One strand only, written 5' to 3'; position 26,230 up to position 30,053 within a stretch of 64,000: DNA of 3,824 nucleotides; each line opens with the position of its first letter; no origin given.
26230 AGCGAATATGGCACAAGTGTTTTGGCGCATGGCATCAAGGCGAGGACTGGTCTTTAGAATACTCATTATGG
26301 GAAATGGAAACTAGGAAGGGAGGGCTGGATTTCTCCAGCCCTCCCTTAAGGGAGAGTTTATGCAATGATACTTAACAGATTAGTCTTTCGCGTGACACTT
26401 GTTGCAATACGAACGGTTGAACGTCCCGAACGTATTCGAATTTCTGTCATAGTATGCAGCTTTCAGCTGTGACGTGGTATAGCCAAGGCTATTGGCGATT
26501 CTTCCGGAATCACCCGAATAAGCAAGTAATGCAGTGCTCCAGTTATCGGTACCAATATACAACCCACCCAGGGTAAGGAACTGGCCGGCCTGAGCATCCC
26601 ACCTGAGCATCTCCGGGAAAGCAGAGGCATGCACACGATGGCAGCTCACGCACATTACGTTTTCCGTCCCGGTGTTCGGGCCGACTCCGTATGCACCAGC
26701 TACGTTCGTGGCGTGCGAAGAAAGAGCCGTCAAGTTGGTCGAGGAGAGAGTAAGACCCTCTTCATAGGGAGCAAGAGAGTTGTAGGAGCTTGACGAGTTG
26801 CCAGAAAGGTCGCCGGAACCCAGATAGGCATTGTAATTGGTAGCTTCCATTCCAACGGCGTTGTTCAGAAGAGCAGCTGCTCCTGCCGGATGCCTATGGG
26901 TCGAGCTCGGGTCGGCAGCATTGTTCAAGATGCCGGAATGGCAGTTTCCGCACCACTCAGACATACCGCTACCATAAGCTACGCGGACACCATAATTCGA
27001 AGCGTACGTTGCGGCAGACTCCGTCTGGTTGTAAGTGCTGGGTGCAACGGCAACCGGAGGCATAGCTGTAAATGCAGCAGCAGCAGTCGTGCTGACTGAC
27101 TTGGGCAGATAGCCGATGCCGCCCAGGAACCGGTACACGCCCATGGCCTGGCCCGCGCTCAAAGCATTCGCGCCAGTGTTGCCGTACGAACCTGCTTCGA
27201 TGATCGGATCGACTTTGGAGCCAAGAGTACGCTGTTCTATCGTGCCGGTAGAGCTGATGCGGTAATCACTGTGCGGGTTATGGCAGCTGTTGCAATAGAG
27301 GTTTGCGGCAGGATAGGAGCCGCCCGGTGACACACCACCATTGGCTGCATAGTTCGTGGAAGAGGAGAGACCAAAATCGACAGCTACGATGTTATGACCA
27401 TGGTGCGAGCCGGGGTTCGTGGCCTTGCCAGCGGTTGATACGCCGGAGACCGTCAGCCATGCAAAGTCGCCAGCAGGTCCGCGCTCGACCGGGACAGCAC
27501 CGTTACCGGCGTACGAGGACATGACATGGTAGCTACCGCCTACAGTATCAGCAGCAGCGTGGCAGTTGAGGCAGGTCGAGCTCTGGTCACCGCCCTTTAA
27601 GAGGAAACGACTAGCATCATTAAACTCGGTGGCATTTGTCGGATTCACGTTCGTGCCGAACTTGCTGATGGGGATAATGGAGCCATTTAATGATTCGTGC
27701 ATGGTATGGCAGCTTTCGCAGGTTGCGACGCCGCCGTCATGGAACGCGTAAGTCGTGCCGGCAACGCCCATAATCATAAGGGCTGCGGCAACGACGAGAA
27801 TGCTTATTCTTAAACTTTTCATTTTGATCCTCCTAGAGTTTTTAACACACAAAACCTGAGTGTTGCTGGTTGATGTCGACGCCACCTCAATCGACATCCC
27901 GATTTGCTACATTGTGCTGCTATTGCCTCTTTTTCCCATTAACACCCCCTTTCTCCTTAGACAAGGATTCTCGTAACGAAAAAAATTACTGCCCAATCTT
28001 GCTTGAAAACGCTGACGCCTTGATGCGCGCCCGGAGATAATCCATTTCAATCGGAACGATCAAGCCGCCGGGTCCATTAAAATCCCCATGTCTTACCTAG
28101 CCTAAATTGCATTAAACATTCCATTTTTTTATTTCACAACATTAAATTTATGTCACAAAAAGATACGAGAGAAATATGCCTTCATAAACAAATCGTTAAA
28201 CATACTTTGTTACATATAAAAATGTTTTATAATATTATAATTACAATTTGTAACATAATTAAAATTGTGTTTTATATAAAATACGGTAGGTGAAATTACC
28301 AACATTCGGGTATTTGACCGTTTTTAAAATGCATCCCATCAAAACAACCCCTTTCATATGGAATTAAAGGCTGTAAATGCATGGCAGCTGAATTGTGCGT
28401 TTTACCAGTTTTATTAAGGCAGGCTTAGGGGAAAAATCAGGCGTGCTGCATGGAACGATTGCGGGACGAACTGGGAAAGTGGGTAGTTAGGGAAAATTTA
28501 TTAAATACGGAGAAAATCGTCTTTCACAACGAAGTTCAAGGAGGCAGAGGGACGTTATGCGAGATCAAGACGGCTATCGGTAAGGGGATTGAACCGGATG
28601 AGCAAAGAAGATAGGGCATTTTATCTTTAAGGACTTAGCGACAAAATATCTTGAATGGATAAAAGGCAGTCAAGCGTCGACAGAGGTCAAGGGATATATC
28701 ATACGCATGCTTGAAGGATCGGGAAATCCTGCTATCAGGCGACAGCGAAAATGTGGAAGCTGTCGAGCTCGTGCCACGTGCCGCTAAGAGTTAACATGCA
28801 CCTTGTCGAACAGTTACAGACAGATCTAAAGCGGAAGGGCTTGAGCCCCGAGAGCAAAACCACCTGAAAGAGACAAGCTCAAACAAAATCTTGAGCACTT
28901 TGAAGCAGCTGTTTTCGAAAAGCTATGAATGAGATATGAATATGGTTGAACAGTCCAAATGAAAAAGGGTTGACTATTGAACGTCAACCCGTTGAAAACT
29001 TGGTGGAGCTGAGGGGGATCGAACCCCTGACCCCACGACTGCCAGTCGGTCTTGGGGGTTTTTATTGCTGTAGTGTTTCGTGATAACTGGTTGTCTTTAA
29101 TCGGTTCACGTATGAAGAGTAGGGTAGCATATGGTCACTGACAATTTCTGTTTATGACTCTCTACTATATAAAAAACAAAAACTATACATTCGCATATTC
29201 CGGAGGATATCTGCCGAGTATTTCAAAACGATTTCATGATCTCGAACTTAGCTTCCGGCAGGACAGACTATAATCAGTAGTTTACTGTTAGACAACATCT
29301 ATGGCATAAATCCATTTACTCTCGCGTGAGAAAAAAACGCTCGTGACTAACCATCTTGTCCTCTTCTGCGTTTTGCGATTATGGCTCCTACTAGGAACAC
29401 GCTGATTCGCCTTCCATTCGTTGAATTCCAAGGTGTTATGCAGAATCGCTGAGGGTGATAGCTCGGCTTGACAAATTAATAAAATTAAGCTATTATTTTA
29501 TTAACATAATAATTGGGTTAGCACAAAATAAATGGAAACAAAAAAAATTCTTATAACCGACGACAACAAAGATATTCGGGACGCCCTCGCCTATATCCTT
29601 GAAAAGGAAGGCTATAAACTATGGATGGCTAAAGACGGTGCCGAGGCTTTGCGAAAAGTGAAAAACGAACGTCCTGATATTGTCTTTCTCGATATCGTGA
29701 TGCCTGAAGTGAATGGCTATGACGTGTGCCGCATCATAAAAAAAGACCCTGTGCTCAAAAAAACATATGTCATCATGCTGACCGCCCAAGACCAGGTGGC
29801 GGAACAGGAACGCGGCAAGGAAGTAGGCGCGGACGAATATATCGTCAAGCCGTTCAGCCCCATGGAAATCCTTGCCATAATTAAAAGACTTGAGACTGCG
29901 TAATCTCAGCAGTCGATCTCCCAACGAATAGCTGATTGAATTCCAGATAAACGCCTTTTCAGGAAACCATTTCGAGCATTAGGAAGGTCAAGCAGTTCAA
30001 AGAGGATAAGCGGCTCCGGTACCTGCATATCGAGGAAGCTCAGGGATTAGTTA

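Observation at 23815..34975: Tandem accretion of three related, decayed integrative elements at tRNA-Ala(GGC)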

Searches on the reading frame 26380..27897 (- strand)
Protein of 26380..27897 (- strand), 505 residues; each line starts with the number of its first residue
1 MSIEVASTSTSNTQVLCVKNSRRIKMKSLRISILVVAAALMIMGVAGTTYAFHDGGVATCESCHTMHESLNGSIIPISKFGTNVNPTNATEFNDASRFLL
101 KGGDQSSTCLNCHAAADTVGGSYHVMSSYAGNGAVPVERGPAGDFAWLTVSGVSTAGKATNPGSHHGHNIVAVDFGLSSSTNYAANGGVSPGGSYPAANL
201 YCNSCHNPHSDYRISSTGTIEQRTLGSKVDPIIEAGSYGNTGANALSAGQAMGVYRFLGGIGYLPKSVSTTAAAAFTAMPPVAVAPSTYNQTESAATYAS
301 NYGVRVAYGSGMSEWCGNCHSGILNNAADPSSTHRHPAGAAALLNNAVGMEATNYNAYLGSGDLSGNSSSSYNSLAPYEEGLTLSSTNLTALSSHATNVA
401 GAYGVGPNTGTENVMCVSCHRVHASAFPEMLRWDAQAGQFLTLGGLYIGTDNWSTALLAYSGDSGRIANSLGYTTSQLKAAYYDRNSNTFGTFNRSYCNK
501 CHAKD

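Call 6: search_protein_families(library=pfam, proteins=[window:26380-27897:-], max_evalue=0.01)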
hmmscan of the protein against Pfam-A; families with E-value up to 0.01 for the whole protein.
window:26380-27897:- (505 aa): 3 families
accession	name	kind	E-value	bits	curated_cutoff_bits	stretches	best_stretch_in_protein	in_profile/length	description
PF09699.15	Paired_CXXCH_1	-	7.7e-12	45.1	20.6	1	415-435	8-25/41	Doubled CXXCH motif (Paired_CXXCH_1)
PF14537.11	Cytochrom_c3_2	-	1.9e-06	28.6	25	0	198-211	56-69/79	Cytochrome c3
PF14522.11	Cytochrome_C7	-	0.00062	20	24.8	0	315-324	15-24/67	Cytochrome c7 and related cytochrome c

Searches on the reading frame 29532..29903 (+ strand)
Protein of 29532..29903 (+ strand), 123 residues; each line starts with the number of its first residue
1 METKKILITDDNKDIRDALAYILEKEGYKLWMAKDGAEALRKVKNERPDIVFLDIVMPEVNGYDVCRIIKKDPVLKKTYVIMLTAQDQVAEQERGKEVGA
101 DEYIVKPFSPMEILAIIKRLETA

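Call 6: search_protein_families(library=pfam, proteins=[window:29532-29903:+], max_evalue=0.01)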
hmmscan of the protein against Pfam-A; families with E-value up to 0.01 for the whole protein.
window:29532-29903:+ (123 aa): 3 families
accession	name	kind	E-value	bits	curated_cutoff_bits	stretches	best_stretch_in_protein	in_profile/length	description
PF00072.30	Response_reg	-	1.4e-30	106.2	30.2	1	6-117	1-110/111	Response regulator receiver domain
PF23198.2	PDE8A_N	-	8.1e-06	26.3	29.6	1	4-93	11-101/147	PDE8A-like, N-terminal domain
PF20274.4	cREC_REC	-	0.0026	18.8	27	1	8-91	4-79/88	Cyclic-phosphate processing Receiver domain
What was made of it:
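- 29532..29903 (+): Cargo: single-domain response-regulator receiver, 123 aa. Pfam Response_reg, E 1e-30 (call 6).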

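Call 44: find_encoding_contigs(protein=window:29532-29903:+, flank=10000, max_places=10)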
Protein window:29532-29903:+ (123 aa): 7 contigs read that carry it; 6 places shown.
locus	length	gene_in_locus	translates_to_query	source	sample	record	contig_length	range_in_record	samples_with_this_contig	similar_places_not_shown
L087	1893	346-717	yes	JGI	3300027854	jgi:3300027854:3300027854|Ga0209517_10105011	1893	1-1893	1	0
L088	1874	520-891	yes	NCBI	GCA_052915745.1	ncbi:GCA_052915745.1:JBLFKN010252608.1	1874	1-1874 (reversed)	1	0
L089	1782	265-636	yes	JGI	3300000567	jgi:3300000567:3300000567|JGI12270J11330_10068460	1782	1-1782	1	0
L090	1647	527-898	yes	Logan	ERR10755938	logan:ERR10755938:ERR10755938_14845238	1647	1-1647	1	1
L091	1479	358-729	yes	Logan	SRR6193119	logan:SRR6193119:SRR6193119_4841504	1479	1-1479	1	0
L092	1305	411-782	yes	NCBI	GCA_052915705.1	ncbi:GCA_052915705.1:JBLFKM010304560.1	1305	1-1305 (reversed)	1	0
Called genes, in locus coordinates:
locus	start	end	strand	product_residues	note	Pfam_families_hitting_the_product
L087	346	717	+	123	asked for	PF23198:PDE8A_N (weak), PF00072:Response_reg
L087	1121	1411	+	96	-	PF00589:Phage_integrase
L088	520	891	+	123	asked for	PF23198:PDE8A_N (weak), PF00072:Response_reg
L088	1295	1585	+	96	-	PF00589:Phage_integrase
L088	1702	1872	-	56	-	?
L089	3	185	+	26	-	?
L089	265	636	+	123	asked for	PF23198:PDE8A_N (weak), PF00072:Response_reg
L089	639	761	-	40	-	-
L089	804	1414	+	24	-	-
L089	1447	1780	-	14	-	?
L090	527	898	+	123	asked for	PF23198:PDE8A_N (weak), PF00072:Response_reg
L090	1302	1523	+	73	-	PF00589:Phage_integrase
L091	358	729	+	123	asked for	PF23198:PDE8A_N (weak), PF00072:Response_reg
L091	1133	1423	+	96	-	PF00589:Phage_integrase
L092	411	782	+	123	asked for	PF23198:PDE8A_N (weak), PF00072:Response_reg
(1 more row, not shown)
